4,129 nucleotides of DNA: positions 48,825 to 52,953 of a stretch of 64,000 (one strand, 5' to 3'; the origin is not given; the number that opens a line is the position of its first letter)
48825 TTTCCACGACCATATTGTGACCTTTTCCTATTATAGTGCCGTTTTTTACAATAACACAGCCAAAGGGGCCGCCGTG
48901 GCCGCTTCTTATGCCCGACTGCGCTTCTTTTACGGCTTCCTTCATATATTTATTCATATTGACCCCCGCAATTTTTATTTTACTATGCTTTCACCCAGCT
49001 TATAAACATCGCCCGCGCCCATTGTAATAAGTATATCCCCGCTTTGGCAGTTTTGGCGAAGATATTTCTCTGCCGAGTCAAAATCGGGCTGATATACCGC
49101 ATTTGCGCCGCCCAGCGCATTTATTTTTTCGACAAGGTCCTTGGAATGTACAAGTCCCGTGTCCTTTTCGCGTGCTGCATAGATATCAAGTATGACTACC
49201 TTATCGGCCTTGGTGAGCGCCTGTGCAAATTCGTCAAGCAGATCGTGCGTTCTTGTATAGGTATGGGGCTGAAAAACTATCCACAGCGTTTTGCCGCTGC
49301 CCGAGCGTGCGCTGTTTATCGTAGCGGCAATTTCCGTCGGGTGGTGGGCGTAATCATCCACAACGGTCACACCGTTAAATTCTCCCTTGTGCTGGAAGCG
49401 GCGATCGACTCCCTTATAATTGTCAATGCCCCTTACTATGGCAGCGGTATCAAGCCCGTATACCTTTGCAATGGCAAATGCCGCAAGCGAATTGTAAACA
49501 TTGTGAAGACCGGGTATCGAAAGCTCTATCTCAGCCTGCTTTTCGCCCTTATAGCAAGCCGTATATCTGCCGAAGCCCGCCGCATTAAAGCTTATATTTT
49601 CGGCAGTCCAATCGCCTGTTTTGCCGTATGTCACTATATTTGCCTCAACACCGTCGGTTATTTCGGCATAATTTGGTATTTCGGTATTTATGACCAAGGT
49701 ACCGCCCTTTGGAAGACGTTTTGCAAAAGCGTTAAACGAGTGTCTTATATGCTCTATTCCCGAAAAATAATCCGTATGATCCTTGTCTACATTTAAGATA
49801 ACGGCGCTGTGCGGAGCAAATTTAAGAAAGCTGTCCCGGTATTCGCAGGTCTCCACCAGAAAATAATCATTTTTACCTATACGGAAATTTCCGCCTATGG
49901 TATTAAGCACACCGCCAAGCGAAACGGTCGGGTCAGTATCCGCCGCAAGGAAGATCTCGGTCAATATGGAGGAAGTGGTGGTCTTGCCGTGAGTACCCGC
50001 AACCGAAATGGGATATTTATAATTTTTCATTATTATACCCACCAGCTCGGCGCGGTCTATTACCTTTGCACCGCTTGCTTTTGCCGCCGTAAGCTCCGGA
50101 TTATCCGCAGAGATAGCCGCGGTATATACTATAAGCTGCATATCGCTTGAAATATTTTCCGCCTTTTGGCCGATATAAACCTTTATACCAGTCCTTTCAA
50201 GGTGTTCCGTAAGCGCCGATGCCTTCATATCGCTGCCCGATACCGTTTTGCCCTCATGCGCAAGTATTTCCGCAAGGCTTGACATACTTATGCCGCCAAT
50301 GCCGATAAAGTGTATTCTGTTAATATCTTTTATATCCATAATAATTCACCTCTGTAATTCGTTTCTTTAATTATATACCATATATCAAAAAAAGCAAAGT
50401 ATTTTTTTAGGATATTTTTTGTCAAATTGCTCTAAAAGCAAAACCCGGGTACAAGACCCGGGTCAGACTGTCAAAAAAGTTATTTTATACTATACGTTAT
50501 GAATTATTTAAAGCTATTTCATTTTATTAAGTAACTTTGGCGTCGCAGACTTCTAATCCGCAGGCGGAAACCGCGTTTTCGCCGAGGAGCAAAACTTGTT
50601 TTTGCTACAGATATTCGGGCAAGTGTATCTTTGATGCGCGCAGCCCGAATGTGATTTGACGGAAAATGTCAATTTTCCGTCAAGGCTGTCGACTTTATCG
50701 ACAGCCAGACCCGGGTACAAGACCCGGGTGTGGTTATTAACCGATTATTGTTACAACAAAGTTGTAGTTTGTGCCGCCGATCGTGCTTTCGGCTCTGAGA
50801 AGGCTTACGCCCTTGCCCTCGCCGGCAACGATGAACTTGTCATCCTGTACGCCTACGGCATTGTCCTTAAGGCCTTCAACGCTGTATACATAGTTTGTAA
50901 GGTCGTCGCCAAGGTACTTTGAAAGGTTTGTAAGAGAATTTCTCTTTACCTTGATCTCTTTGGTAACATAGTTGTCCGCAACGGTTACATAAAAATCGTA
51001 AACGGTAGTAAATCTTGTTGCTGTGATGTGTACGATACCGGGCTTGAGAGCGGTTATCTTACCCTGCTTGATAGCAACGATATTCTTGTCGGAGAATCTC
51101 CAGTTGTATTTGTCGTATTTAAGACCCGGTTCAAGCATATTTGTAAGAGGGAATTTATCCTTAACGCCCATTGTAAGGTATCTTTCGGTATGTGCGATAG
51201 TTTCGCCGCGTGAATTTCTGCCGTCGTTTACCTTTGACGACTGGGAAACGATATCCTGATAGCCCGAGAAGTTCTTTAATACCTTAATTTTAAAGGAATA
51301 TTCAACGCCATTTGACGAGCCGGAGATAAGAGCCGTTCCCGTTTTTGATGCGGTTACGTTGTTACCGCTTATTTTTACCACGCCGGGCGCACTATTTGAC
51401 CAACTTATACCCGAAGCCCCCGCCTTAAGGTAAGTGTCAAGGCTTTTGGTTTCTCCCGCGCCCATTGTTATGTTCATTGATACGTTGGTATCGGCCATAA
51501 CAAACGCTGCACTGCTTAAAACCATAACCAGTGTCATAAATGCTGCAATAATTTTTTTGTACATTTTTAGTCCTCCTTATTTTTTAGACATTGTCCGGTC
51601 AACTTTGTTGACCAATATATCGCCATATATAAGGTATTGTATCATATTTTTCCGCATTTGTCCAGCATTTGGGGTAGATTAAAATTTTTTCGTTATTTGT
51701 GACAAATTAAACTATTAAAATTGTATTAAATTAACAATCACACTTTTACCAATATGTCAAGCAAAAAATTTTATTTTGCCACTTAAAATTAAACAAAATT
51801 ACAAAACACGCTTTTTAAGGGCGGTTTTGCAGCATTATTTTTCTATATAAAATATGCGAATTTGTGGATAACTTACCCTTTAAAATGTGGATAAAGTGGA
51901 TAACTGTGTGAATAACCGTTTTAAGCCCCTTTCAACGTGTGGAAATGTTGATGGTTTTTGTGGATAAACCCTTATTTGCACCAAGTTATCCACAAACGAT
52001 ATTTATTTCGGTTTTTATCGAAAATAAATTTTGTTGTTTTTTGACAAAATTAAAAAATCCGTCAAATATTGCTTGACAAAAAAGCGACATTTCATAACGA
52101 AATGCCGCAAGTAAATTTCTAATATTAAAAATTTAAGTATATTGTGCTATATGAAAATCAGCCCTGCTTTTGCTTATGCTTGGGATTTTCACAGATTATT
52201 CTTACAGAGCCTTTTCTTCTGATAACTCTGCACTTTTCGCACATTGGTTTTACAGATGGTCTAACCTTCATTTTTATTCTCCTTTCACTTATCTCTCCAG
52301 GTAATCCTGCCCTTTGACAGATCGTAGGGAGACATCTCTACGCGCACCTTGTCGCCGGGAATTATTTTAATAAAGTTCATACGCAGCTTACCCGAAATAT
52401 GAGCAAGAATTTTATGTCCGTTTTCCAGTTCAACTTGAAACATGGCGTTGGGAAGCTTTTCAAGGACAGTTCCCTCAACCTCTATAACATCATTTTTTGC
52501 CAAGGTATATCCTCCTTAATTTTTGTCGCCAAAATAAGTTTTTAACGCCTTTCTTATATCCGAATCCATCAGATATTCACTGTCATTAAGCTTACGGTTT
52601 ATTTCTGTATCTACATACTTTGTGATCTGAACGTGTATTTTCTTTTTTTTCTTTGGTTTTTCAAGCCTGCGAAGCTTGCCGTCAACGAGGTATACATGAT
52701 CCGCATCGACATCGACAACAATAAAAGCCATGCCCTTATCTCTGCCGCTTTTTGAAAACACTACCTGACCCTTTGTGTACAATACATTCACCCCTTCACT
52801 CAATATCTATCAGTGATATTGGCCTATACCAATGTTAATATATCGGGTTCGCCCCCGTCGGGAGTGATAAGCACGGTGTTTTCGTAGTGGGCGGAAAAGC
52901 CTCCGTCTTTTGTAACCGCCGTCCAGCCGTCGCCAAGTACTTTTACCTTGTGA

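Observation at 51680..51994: Dense DnaA-box cluster with adjacent AT-rich tract, far from any dnaA/dnaN gene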

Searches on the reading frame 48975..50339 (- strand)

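Call 7: search_protein_families(library=pfam, proteins=[window:48975-50339:-])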
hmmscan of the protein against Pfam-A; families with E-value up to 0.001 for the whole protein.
window:48975-50339:- (454 aa): 3 families
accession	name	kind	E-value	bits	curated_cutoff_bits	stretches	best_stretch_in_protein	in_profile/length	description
PF01225.30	Mur_ligase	-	8.6e-29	100.2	21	1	8-107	1-94/95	Mur ligase family, catalytic domain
PF08245.18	Mur_ligase_M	-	9.6e-27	94.7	24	1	113-291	1-200/200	Mur ligase middle domain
PF02875.26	Mur_ligase_C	-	1.9e-22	80.9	28.4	1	313-443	1-127/127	Mur ligase, glutamate ligase domain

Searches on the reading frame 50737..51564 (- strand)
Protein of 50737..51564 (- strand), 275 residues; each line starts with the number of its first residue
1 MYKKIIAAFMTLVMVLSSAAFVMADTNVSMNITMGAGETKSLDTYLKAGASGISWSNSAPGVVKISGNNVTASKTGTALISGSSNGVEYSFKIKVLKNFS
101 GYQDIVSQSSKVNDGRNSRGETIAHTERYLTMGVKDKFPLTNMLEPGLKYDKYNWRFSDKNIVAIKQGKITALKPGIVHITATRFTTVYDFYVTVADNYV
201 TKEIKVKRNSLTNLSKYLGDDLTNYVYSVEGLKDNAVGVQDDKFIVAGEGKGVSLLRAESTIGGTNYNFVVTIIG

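Call 7: search_protein_families(library=pfam, proteins=[window:50737-51564:-])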
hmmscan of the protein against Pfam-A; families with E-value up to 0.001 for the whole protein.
window:50737-51564:- (275 aa): 0 families

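Call 11: find_encoding_contigs(protein=window:50737-51564:-, flank=5000, max_places=10)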
Protein window:50737-51564:- (275 aa): no gene with exactly this product is on record in the collection.

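Call 25: find_related_loci(query=A2, collection=metagenome_contigs, flank=5000)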
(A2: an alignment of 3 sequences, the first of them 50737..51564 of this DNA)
Query A2 (275 aa) in metagenome_contigs; peptide patterns used: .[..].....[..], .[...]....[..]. (x = any residue, [..] = any of these).
344 stretches matched a pattern; 2 encode a relative of the query (tblastn E <= 1e-3); 2 distinct loci.
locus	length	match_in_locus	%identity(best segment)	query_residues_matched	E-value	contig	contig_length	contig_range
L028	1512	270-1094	81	1-275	4e-169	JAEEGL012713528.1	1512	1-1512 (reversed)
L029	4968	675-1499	71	1-275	4e-133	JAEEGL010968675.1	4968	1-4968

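Call 32: find_homologous_proteins(query=window:50737-51564:-, max_evalue=0.001)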
Query window:50737-51564:- (275 aa): 10 proteins with E <= 0.001 among 866 candidates.
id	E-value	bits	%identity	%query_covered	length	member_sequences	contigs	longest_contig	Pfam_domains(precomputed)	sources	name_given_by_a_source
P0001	2.4e-171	586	100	100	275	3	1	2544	-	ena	-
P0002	3.8e-145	500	83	100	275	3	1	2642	-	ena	-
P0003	9.6e-145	499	83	100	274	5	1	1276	-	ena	-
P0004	7.3e-143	492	81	100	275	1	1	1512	-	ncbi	-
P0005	7.2e-134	463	76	100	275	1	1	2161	-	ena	-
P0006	2.5e-133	461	76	100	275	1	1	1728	-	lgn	-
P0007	1.0e-118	413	70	100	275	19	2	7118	-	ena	-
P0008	4.3e-115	401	68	100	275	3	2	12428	-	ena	-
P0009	1.1e-81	292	52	100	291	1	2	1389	-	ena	-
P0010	6.2e-42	162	76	40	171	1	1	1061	-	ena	-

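Call 33: find_encoding_contigs(protein=P0009, flank=5000, max_places=4)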
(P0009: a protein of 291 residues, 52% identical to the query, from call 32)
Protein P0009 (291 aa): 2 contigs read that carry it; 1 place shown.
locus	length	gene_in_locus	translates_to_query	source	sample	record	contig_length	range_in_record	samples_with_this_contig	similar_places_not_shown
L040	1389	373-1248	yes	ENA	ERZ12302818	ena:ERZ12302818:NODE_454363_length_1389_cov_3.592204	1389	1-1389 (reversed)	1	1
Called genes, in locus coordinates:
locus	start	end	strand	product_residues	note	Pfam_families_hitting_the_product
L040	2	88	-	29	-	?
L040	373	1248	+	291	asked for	-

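Call 34: find_encoding_contigs(protein=P0005, flank=5000, max_places=4)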
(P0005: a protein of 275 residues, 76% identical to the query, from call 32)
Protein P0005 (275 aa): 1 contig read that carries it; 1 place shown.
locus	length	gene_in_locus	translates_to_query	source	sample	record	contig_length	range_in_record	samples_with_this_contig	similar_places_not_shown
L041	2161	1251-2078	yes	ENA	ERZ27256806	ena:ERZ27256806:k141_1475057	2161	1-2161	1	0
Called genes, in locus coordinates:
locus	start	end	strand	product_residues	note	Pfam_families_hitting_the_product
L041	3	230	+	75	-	?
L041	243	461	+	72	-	PF01176:eIF-1a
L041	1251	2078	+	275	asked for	-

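Call 35: find_encoding_contigs(protein=P0002, flank=5000, max_places=4)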
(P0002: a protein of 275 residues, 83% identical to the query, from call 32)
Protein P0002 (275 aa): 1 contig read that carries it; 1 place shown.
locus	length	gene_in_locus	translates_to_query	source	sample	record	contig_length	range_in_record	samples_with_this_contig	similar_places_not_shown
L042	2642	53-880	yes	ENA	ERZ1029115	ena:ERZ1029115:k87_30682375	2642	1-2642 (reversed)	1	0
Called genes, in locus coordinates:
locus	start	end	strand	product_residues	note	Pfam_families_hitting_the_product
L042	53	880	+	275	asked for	-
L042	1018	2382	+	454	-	PF01225:Mur_ligase, PF08245:Mur_ligase_M, PF02875:Mur_ligase_C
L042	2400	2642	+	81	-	?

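Call 36: find_encoding_contigs(protein=P0007, flank=6000, max_places=4)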
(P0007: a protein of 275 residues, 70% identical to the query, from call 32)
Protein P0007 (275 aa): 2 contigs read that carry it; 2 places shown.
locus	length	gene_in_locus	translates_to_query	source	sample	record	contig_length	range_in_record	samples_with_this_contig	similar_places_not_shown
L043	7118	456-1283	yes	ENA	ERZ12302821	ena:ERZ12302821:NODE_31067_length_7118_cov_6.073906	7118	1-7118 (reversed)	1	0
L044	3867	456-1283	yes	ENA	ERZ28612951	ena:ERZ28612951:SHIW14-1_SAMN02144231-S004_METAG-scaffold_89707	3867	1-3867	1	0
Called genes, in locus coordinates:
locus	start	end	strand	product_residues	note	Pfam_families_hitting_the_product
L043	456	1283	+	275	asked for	-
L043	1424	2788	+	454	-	PF01225:Mur_ligase, PF08245:Mur_ligase_M, PF02875:Mur_ligase_C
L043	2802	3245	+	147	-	PF00383:dCMP_cyt_deam_1, PF14437:MafB19-deam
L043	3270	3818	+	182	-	PF05683:Fumerase_C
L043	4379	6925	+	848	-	PF07833:Cu_amine_oxidN1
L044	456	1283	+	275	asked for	-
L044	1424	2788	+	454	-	PF01225:Mur_ligase, PF08245:Mur_ligase_M, PF02875:Mur_ligase_C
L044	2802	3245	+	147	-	PF00383:dCMP_cyt_deam_1, PF14437:MafB19-deam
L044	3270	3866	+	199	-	?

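Call 63: search_protein_families(library=pfam, proteins=[window:50737-51564:-], max_evalue=5)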
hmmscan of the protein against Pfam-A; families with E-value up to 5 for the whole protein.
window:50737-51564:- (275 aa): 2 families
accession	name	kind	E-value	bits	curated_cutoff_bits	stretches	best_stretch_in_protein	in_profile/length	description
PF21461.3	HL_N-beta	-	0.024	14.9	27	1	151-181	12-42/57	Hyaluronate lyase, N-terminal beta-sheet domain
PF08470.16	NTNH_C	-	0.088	13.3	23.9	1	144-226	19-101/162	Nontoxic nonhaemagglutinin C-terminal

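Call 68: predict_structure(alignment_id=A4)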
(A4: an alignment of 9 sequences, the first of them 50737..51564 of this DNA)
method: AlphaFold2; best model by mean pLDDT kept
length: 275 residues; sequences in the alignment: 9
mean_pLDDT: 77.9   pTM: 0.66
mean pLDDT of the five models: 77.9, 73.3, 73.0, 71.6, 67.4
residues with pLDDT >= 90: 34; 70-90: 188; 50-70: 23; < 50: 30
segments of 3 or more residues with pLDDT < 50: 14-24, 100-114
pLDDT, mean of each block of 10 residues (from residue 1): 52 45 60 80 79 89 90 89 87 76 35 56 76 86 79 83 87 86 83 85 90 80 80 85 87 88 84 89
secondary structure, 60 per line:
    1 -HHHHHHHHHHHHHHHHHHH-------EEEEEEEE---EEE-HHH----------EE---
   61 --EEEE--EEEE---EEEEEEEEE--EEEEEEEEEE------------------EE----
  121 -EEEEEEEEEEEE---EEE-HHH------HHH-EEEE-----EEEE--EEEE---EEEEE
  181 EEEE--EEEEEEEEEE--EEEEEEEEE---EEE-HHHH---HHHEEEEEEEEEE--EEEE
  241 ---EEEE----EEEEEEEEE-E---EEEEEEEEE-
elements in order: H2-20 E28-35 E39-41 E63-66 E69-72 E76-84 E87-96 E122-133 E137-139 E154-157 E163-166 E169-172 E176-184 E187-196 E199-207 E211-213 H215-218 E225-234 E237-240 E244-247 E252-260 E266-274

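Call 70: fold_search(model_id=the predicted structure, library=pdb)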
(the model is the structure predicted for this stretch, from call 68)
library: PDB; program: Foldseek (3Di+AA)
matches with E <= 10: 1124; with E <= 0.001: 172
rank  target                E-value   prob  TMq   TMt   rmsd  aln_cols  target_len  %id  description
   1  5wy8_B                1.7e-08  1.00  0.20  0.18  22.2       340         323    8  Crystal structure of PTP delta Ig1-Ig3 in complex with IL1RAPL1 Ig1-Ig3 (released 2017-11-22)
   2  4yh6_A                3.2e-08  1.00  0.21  0.19  23.3       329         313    8  Crystal structure of IL1RAPL1 ectodomain (released 2015-05-06)
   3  1bih_A                3.8e-08  1.00  0.20  0.15  21.9       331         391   12  CRYSTAL STRUCTURE OF THE INSECT IMMUNE PROTEIN HEMOLIN: A NEW DOMAIN ARRANGEMENT WITH IMPLICATIONS FOR HOMOPHILIC ADHE (released 1998-10-14)
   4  4yh6_B                4.0e-08  1.00  0.19  0.18  23.4       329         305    9  Crystal structure of IL1RAPL1 ectodomain (released 2015-05-06)
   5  2rik                  4.0e-08  0.99  0.15  0.15  29.8       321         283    9  I-band fragment I67-I69 from titin (released 2008-01-22)
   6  9ijj_4J               4.3e-08  1.00  0.19  0.08  26.9       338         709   10  In situ structure of the central apparatus in mouse sperm axoneme. (released 2025-06-04)
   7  7ol4_D                4.8e-08  1.00  0.19  0.10  22.6       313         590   12  Mouse contactin-1 neurofascin-155 immunoglobulin domains adhesion complex (released 2022-12-14)
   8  7ok5_B                7.2e-08  1.00  0.18  0.10  23.1       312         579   13  Crystal structure of mouse neurofascin 155 immunoglobulin domains (released 2022-12-14)
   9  1ira_Y                7.6e-08  1.00  0.22  0.20  24.5       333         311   10  COMPLEX OF THE INTERLEUKIN-1 RECEPTOR WITH THE INTERLEUKIN-1 RECEPTOR ANTAGONIST (IL1RA) (released 1998-06-17)
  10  4dep_B                9.5e-08  1.00  0.20  0.19  22.2       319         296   10  Structure of the IL-1b signaling complex (released 2012-03-21)
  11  4zpn_B                1.1e-07  1.00  0.19  0.16  35.1       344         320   10  Crystal Structure of Protocadherin Gamma C5 EC1-3 with extended N-terminus (released 2015-10-28)
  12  3p3y                  1.2e-07  1.00  0.17  0.13  22.0       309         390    8  Crystal structure of neurofascin homophilic adhesion complex in space group p6522 (released 2010-11-03)
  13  9hcj_10               1.3e-07  1.00  0.22  0.05  21.2       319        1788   14  D. discoideum nuclear pore complex (released 2024-12-25)
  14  8gyr_B                1.4e-07  1.00  0.23  0.32  17.2       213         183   14  Crystal structure of a variable region segment of Leptospira host-interacting outer surface protein, LigA (released 2023-06-28)
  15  8opr_A                1.5e-07  1.00  0.19  0.09  19.5       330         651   15  Structure of the EA1 surface layer of Bacillus anthracis (released 2023-11-08)
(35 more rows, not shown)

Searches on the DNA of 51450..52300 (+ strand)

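Call 49: search_dna_similar(query=window:51560-52160:+, collection=plasmids, mode=distant, max_evalue=0.001, max_rows=10)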
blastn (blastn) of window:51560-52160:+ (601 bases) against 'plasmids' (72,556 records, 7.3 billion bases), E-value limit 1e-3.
No match.

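Call 50: search_dna_similar(query=window:51560-52160:+, collection=phages, mode=distant, max_evalue=0.001, max_rows=10)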
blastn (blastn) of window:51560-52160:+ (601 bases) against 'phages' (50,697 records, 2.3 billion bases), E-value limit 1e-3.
No match.

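Call 72: search_rna_families(source=window, start=51450, end=52300, threshold=evalue, max_evalue=1)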
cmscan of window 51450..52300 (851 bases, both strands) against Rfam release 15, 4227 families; matches with E-value up to 1: 2.
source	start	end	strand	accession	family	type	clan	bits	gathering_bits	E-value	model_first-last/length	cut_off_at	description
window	52070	52181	-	RF00558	L20_leader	Cis-reg; leader;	-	25.8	58.7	0.011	1-127/127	no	Ribosomal protein L20 leader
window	51894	51995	+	RF04003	mir-4841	Gene; miRNA;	-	25.7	100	0.015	1-86/86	no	mir-4841 microRNA precursor family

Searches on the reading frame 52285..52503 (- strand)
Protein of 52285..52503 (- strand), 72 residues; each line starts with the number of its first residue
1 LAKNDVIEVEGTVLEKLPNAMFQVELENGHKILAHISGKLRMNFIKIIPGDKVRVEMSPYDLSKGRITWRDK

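Call 30: find_encoding_contigs(protein=window:52285-52503:-, flank=4000, max_places=10)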
Protein window:52285-52503:- (72 aa): 23 contigs read that carry it; 10 places shown.
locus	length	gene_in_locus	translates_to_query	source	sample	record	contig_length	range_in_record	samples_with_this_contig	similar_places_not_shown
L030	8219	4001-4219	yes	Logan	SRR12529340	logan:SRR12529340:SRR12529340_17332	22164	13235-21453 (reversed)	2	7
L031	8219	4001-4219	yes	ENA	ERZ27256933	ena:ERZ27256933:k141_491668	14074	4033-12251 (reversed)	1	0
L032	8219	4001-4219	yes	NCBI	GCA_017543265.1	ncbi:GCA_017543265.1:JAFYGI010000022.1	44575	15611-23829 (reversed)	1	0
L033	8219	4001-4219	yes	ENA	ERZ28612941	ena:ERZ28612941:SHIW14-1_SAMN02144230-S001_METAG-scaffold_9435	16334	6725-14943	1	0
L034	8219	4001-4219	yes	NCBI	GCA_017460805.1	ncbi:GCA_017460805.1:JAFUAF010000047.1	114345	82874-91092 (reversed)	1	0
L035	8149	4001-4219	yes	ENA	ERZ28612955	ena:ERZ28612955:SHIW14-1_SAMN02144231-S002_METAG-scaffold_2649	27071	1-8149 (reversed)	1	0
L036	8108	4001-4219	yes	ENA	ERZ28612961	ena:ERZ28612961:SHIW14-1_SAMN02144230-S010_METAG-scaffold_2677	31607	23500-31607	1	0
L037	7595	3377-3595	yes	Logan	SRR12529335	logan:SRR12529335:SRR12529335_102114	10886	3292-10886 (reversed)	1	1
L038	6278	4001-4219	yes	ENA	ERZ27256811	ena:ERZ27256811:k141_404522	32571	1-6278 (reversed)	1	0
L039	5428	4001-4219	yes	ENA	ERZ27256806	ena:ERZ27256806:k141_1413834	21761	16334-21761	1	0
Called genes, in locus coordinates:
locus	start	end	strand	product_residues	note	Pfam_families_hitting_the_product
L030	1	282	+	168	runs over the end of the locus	PF00333:Ribosomal_S5, PF03719:Ribosomal_S5_C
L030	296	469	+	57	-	PF00327:Ribosomal_L30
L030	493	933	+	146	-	PF00828:Ribosomal_L27A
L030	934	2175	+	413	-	PF00344:SecY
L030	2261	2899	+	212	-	PF00406:ADK, PF13207:AAA_17, PF13238:AAA_18 (weak), PF17213:Hydin_ADK (faint), PF05191:ADK_lid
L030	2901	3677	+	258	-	PF00557:Peptidase_M24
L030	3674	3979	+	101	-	-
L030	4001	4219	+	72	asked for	PF01176:eIF-1a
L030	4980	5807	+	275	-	-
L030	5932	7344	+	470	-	PF01225:Mur_ligase, PF08245:Mur_ligase_M, PF02875:Mur_ligase_C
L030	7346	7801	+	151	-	PF00383:dCMP_cyt_deam_1, PF14437:MafB19-deam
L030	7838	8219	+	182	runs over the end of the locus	PF05683:Fumerase_C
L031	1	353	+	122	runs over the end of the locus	PF00861:Ribosomal_L18p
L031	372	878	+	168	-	PF00333:Ribosomal_S5, PF03719:Ribosomal_S5_C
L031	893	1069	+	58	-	PF00327:Ribosomal_L30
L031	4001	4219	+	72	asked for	PF01176:eIF-1a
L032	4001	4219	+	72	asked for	PF01176:eIF-1a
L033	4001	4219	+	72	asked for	PF01176:eIF-1a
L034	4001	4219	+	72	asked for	PF01176:eIF-1a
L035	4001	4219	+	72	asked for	PF01176:eIF-1a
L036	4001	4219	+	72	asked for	PF01176:eIF-1a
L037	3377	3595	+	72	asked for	PF01176:eIF-1a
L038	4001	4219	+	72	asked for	PF01176:eIF-1a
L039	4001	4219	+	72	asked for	PF01176:eIF-1a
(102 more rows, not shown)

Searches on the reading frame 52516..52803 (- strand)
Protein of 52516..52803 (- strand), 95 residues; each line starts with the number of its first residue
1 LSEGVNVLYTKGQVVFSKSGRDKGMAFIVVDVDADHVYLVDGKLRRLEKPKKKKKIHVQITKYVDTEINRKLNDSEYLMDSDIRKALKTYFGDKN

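Call 7: search_protein_families(library=pfam, proteins=[window:52516-52803:-])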
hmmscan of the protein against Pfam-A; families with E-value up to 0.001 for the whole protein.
window:52516-52803:- (95 aa): 0 families

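Call 12: find_related_loci(query=window:52516-52803:-, collection=genome_contigs, flank=6000)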
Query window:52516-52803:- (95 aa) in genome_contigs; peptide patterns used: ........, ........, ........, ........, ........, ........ (x = any residue, [..] = any of these).
599 stretches matched a pattern (row limit reached: there are more); 27 encode a relative of the query (tblastn E <= 1e-3); 27 distinct loci.
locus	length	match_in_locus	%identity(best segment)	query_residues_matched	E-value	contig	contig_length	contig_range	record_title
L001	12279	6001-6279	76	2-94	4e-36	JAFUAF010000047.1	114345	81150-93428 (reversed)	MAG: Bacillota bacterium isolate RGIG4310 Roe_deer_Duodenum-2__c1517, whole genome shotgun sequence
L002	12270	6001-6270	61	1-90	7e-35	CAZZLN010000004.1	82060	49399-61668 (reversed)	MAG TPA_asm: uncultured Lachnospiraceae bacterium isolate SRP222994_co1_327 genome assembly, contig: NODE_351_length_820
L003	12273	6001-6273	82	2-92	9e-35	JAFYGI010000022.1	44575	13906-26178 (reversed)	MAG: Bacillota bacterium isolate RGIG7065 Sheep_Rumen.Co__c972726, whole genome shotgun sequence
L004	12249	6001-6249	60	8-90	3e-22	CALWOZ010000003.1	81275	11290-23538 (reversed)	MAG: uncultured Clostridia bacterium isolate BRZ_IE__bin35 genome assembly, contig: BRZ_IE__NODE_581_length_81275_cov_26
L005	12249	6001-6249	60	8-90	3e-22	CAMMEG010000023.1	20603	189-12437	MAG: uncultured Eubacteriaceae bacterium isolate ERR7167036_bin.21_MetaWRAP_v1.1_MAG genome assembly, contig: NODE_1312_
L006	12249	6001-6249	59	8-90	3e-21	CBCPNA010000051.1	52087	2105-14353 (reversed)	MAG: uncultured Bacillota bacterium isolate metabat2_coassembly.1_MAGs genome assembly, contig: k87_76975, whole genome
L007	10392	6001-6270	62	1-90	3e-21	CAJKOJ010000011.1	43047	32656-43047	MAG TPA_asm: uncultured Clostridiales bacterium isolate ERR321572-bin.22 genome assembly, contig: NODE_694_length_43047_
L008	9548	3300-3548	60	8-90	4e-21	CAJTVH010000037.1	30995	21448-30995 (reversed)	MAG TPA_asm: uncultured Clostridia bacterium isolate MGBC114079 genome assembly, contig: MGBC114079.37, whole genome sho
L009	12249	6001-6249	63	8-90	2e-20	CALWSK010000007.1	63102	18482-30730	MAG: uncultured Clostridia bacterium isolate BRZ_QI__bin91 genome assembly, contig: BRZ_QI__NODE_551_length_63102_cov_13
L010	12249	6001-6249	66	8-90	4e-19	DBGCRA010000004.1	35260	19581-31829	MAG TPA_asm: Candidatus Gallispira sp. isolate MAG11578 contig4, whole genome shotgun sequence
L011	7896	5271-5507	42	10-88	4e-11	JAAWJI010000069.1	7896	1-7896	MAG: Lachnospiraceae bacterium isolate ABMPRH_276_1_1 SL341415_scaffold_16826, whole genome shotgun sequence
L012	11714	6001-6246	43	9-90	7e-11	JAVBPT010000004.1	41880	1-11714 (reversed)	MAG: Eubacteriales bacterium isolate EPI_MAG_00146 c_000009223553, whole genome shotgun sequence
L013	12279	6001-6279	39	5-95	1e-10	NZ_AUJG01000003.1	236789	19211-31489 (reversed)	Lachnospira multipara ATCC 19207 G600DRAFT_scaffold00003.3_C, whole genome shotgun sequence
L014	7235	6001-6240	38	9-88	4e-10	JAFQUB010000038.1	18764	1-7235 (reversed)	MAG: Lachnospiraceae bacterium isolate RGIG2151 Goat_Colon-6__c479588, whole genome shotgun sequence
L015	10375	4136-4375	37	9-90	5e-10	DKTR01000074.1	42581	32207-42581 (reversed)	MAG TPA_asm: Lachnospiraceae bacterium UBA7225 UBA7225_contig_15232, whole genome shotgun sequence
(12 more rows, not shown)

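Call 63: search_protein_families(library=pfam, proteins=[window:52516-52803:-], max_evalue=5)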
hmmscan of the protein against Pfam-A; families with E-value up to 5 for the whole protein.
window:52516-52803:- (95 aa): 1 family
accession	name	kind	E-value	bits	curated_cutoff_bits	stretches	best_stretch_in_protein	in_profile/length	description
PF17833.7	pre-PUA_NIP7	-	0.44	11.3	23.1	0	49-78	5-34/80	NIP7/UPF0113, pre-PUA domain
